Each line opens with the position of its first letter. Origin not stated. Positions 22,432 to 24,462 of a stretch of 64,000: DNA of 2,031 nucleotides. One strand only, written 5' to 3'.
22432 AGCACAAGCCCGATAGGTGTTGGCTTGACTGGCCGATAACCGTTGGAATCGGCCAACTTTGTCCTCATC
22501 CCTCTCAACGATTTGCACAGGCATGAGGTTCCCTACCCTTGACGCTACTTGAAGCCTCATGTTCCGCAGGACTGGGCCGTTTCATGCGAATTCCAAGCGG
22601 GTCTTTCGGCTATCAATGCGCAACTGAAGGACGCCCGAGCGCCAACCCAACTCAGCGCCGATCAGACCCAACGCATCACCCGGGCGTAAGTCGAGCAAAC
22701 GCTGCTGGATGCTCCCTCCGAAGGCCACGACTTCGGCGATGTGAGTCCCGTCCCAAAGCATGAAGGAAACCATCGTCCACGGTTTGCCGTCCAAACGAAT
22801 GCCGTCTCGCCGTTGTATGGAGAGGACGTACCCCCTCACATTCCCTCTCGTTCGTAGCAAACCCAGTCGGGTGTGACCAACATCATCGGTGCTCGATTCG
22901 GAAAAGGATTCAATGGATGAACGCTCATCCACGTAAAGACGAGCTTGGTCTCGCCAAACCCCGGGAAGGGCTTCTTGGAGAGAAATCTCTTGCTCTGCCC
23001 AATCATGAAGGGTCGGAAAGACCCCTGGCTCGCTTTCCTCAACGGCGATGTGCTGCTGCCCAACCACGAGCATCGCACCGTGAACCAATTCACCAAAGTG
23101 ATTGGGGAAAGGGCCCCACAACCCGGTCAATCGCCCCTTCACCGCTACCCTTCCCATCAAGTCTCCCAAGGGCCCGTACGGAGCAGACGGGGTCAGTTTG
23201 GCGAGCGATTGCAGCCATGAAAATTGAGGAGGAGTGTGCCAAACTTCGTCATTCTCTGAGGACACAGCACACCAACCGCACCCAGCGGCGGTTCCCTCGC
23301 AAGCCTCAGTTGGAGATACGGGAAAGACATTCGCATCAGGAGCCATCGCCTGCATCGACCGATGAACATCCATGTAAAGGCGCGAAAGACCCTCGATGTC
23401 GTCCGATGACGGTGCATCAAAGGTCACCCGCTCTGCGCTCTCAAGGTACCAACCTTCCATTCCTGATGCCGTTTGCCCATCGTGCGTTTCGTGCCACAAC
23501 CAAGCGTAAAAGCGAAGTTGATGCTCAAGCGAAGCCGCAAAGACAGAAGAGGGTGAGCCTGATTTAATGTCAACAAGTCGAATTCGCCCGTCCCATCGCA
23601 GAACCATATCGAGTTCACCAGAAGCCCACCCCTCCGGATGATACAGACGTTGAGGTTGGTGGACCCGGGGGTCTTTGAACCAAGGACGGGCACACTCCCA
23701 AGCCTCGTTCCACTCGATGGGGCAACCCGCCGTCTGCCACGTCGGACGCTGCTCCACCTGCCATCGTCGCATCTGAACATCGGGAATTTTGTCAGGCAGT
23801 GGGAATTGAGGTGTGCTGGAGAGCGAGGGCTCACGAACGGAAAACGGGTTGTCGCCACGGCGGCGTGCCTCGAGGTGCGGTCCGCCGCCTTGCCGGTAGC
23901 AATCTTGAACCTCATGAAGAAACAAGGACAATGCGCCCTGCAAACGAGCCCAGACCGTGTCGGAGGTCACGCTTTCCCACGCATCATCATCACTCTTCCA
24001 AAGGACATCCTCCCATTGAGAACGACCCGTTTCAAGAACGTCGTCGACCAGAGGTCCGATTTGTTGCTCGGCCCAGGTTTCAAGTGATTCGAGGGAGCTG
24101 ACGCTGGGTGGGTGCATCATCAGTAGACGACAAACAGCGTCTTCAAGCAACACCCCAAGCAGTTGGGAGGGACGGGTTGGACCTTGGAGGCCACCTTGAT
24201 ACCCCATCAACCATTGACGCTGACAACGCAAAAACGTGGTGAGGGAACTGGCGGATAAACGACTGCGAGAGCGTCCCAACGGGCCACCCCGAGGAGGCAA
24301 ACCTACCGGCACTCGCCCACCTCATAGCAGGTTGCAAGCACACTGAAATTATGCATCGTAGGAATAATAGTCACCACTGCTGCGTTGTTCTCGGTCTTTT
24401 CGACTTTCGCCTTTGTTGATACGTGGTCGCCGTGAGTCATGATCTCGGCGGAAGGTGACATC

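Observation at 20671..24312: Tandem paralogous Cas4/RecB-type Fe-S nucleases fused to two OB-like modules, in a housekeeping operon context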

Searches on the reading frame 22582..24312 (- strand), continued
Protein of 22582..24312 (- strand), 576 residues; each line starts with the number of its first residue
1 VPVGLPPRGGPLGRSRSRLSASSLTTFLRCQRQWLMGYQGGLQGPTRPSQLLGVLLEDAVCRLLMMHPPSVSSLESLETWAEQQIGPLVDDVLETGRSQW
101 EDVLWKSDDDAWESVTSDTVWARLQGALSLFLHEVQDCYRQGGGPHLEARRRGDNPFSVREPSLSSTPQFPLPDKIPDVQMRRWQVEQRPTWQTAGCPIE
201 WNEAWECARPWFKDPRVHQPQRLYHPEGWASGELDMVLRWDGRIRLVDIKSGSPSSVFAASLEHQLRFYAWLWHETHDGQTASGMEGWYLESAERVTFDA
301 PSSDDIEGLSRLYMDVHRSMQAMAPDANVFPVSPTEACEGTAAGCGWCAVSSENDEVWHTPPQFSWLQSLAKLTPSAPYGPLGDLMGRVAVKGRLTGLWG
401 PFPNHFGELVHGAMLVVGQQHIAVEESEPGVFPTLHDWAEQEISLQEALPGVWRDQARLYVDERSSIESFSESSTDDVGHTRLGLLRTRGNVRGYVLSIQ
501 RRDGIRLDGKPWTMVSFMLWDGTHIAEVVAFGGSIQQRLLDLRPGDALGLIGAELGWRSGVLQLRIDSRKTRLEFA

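Call 95: find_encoding_contigs(protein=P0510, flank=8000, max_places=2)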
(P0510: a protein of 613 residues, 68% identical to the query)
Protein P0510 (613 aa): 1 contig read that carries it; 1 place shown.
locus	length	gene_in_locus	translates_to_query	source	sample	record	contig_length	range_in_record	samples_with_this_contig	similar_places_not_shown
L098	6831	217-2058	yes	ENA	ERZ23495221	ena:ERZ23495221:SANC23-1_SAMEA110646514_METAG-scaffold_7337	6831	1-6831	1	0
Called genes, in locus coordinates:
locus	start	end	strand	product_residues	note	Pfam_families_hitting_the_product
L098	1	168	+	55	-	?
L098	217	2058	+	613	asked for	PF12705:PDDEXK_1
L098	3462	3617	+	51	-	-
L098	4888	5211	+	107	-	-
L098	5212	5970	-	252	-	PF09754:PAC2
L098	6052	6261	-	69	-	PF04135:Nop10p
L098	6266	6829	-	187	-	?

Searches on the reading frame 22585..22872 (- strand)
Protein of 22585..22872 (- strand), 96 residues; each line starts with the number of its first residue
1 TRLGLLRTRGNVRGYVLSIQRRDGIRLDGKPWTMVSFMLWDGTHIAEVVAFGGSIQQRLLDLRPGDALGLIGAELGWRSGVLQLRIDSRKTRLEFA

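Call 71: search_protein_families(library=pfam, proteins=[window:22585-22872:-], max_evalue=10)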
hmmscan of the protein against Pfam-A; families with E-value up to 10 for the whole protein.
seq(96 aa): 1 family
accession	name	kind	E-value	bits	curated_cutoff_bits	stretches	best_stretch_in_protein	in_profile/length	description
PF01336.31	tRNA_anti-codon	-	0.00036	20.9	27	1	12-88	3-71/75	OB-fold nucleic acid binding domain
